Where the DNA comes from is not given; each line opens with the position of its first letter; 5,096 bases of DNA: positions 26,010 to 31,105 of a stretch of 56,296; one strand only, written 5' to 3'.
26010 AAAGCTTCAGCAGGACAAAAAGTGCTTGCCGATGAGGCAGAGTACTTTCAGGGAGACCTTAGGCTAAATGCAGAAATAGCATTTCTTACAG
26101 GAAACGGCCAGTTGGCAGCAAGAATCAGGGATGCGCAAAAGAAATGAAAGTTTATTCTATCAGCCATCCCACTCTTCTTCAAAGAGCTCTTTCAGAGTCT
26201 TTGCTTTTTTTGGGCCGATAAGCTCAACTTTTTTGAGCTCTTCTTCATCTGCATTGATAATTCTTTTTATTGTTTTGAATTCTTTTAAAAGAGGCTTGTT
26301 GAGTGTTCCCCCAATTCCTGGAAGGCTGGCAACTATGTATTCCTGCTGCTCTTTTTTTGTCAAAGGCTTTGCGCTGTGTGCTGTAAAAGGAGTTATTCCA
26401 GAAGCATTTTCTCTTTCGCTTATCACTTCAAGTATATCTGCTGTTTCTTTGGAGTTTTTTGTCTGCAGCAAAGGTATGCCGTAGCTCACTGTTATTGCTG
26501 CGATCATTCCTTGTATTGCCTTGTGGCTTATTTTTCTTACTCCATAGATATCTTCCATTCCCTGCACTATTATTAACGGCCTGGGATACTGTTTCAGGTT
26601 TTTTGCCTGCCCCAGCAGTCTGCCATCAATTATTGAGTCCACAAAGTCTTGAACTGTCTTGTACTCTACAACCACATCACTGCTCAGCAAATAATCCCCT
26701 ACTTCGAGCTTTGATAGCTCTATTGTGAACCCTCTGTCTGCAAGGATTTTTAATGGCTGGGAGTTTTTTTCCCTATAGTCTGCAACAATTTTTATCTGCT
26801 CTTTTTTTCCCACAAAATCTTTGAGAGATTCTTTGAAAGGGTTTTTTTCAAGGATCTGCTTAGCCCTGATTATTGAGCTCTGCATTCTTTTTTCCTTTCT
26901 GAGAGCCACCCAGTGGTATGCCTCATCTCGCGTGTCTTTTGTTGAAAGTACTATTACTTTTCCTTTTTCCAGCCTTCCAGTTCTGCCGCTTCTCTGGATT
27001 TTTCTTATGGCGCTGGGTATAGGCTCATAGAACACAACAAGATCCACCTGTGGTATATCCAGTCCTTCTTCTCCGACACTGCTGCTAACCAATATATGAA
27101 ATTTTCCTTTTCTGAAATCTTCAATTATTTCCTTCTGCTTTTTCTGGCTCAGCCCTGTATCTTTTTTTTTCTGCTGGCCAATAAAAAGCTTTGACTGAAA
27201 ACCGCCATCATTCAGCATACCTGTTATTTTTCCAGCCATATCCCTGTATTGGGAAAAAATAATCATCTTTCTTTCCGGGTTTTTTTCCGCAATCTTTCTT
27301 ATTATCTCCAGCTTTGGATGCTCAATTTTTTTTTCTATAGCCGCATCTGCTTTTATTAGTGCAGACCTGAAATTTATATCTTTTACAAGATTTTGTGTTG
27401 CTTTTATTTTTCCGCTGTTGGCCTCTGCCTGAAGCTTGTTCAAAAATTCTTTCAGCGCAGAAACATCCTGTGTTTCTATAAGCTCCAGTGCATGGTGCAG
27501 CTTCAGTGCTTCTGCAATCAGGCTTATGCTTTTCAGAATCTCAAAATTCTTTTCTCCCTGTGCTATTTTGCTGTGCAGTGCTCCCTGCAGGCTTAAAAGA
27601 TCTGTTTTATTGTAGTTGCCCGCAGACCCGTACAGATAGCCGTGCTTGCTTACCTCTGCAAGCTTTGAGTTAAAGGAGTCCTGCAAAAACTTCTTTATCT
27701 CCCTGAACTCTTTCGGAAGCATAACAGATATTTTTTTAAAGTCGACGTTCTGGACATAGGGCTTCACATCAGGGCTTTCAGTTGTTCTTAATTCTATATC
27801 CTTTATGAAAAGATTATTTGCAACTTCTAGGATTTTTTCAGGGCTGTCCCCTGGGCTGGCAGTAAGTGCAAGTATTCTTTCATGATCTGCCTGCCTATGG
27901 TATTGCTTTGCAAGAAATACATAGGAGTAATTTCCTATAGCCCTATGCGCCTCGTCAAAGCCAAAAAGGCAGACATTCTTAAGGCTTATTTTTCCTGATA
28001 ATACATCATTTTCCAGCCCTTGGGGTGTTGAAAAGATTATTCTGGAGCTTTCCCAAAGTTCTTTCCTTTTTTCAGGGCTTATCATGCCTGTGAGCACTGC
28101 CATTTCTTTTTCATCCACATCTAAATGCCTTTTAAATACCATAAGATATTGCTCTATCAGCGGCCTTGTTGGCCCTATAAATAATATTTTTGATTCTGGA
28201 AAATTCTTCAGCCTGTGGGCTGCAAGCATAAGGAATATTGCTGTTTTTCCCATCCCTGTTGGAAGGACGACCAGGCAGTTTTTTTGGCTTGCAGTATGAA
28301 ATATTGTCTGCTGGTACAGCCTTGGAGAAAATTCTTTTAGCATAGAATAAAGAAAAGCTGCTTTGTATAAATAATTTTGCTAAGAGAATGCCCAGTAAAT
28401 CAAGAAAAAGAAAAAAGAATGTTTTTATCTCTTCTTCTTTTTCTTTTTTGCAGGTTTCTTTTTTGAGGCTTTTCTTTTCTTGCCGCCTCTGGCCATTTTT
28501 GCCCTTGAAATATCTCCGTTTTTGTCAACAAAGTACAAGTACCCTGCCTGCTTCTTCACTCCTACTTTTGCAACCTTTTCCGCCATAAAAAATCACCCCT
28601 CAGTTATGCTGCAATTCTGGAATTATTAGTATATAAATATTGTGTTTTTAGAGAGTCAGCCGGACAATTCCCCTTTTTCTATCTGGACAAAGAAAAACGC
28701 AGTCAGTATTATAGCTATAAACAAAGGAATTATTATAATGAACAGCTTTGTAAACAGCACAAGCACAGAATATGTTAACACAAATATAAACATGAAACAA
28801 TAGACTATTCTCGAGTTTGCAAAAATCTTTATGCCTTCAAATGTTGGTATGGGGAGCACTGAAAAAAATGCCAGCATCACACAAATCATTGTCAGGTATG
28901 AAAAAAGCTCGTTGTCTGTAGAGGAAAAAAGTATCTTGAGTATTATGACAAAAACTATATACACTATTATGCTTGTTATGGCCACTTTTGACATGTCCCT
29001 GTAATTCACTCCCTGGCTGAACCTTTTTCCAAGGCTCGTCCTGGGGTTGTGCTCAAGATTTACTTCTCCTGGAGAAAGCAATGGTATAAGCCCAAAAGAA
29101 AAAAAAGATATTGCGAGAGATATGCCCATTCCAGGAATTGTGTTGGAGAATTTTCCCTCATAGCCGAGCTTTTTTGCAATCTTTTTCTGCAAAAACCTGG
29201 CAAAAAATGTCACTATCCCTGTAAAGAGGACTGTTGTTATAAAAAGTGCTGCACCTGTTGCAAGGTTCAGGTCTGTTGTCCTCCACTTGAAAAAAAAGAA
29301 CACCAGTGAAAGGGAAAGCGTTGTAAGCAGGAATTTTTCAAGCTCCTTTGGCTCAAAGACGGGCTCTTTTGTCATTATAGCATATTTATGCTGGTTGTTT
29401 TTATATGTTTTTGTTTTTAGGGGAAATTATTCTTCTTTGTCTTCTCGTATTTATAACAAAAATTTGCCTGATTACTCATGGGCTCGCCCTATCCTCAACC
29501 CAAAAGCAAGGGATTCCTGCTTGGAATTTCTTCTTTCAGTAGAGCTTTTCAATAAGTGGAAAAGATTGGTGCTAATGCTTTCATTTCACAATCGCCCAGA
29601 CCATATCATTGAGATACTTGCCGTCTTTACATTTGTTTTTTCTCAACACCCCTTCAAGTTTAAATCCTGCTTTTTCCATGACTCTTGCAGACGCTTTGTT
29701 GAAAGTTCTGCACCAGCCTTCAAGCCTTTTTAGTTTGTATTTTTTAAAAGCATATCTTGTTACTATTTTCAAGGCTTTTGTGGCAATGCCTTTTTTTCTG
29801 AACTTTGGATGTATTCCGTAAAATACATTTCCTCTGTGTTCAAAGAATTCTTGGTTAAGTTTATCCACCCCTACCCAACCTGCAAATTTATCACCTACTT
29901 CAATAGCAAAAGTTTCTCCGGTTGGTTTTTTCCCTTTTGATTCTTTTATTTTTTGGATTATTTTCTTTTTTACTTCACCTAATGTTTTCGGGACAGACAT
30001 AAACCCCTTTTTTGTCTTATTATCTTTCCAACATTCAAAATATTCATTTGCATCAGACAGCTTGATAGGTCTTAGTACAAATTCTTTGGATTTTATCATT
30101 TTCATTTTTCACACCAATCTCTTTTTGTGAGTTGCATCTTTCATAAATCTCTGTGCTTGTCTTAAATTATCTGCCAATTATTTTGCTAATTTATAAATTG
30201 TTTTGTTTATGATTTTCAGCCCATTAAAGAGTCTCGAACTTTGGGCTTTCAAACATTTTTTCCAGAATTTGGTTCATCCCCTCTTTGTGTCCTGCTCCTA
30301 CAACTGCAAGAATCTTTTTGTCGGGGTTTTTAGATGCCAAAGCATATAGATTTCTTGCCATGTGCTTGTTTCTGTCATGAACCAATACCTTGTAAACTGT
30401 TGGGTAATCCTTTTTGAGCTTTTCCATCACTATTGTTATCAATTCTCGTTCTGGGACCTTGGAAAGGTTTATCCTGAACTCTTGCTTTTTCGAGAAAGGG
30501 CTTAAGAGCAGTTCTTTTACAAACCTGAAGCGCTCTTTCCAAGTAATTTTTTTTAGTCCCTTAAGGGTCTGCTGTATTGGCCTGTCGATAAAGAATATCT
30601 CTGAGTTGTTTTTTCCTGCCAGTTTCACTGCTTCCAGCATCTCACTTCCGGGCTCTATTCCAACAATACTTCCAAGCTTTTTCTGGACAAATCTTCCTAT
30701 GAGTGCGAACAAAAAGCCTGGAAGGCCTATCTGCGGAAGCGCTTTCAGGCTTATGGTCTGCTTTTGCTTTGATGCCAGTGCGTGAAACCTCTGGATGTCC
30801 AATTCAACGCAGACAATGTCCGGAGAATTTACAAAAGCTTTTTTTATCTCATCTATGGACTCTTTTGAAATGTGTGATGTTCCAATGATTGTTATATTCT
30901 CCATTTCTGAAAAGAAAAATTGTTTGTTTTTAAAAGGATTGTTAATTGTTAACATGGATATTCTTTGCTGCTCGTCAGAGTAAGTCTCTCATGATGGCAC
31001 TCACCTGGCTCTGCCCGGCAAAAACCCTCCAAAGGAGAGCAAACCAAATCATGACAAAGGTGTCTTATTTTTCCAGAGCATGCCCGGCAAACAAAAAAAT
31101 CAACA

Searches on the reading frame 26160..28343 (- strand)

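Call 24: search_protein_families(library=pfam, proteins=[window:26160-28343:-], max_evalue=0.001)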
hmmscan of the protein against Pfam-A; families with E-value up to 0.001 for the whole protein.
window:26160-28343:- (727 aa): 8 families
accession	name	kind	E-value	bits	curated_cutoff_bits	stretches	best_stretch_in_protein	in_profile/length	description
PF02732.21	ERCC4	-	6e-29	101.2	24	1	522-639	2-138/140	ERCC4 domain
PF00271.37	Helicase_C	-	2.6e-24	86.1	23.5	1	344-458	2-109/110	Helicase conserved C-terminal domain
PF00270.35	DEAD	-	1.4e-22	80.6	26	1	11-170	4-166/167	DEAD/DEAH box helicase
PF21210.2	RNA_helicase_helical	-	7.4e-20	71.5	27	1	226-329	6-107/108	Putative ATP-dependent RNA helicase, helical bundle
PF04851.21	ResIII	-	1.7e-19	70.7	22.5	1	7-164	4-162/164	Type III restriction enzyme, res subunit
PF12826.13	HHH_2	-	2.3e-08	34.5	27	1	673-725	7-59/64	Helix-hairpin-helix motif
PF14520.12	HHH_5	-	2.5e-05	25.1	27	1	672-719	5-53/57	Helix-hairpin-helix domain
PF00633.29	HHH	-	3.4e-05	23.9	24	1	692-717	2-27/30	Helix-hairpin-helix motif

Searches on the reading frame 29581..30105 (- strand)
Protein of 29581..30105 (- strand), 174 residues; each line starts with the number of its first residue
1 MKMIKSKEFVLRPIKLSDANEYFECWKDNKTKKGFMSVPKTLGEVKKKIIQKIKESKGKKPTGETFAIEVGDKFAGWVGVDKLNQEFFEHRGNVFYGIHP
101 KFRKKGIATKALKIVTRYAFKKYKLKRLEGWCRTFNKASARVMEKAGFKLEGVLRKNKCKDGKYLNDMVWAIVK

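Call 24: search_protein_families(library=pfam, proteins=[window:29581-30105:-], max_evalue=0.001)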
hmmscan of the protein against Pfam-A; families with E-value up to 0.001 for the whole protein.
window:29581-30105:- (174 aa): 4 families
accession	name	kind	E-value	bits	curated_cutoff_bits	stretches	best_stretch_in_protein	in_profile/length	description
PF13302.13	Acetyltransf_3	-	9.1e-25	88.4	25.4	1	10-149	3-138/138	Acetyltransferase (GNAT) domain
PF00583.31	Acetyltransf_1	-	2.3e-12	47.6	20.7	1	58-148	28-116/116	Acetyltransferase (GNAT) family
PF13420.13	Acetyltransf_4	-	9.7e-09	35.9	24.3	1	11-170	1-155/155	Acetyltransferase (GNAT) domain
PF13508.13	Acetyltransf_7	-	9.4e-06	26.4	27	1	63-149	3-83/84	Acetyltransferase (GNAT) domain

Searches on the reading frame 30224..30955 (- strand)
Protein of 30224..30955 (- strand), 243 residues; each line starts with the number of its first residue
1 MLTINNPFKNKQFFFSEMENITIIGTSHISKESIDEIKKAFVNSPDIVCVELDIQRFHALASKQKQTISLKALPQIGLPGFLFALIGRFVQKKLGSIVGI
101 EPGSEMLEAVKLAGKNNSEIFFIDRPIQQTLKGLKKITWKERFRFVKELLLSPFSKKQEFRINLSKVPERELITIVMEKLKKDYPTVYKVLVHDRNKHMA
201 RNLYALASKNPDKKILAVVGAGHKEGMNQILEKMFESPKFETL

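Call 24: search_protein_families(library=pfam, proteins=[window:30224-30955:-], max_evalue=0.001)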
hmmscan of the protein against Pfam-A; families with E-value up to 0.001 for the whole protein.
window:30224-30955:- (243 aa): 2 families
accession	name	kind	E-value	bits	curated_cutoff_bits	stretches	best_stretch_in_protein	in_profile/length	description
PF01963.22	TraB_PrgY_gumN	-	2.4e-26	93.6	26.8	1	20-234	11-254/263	TraB/PrgY/gumN family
PF18950.5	DUF5694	-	0.00039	21.3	27.5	1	193-240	133-176/185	Family of unknown function (DUF5694)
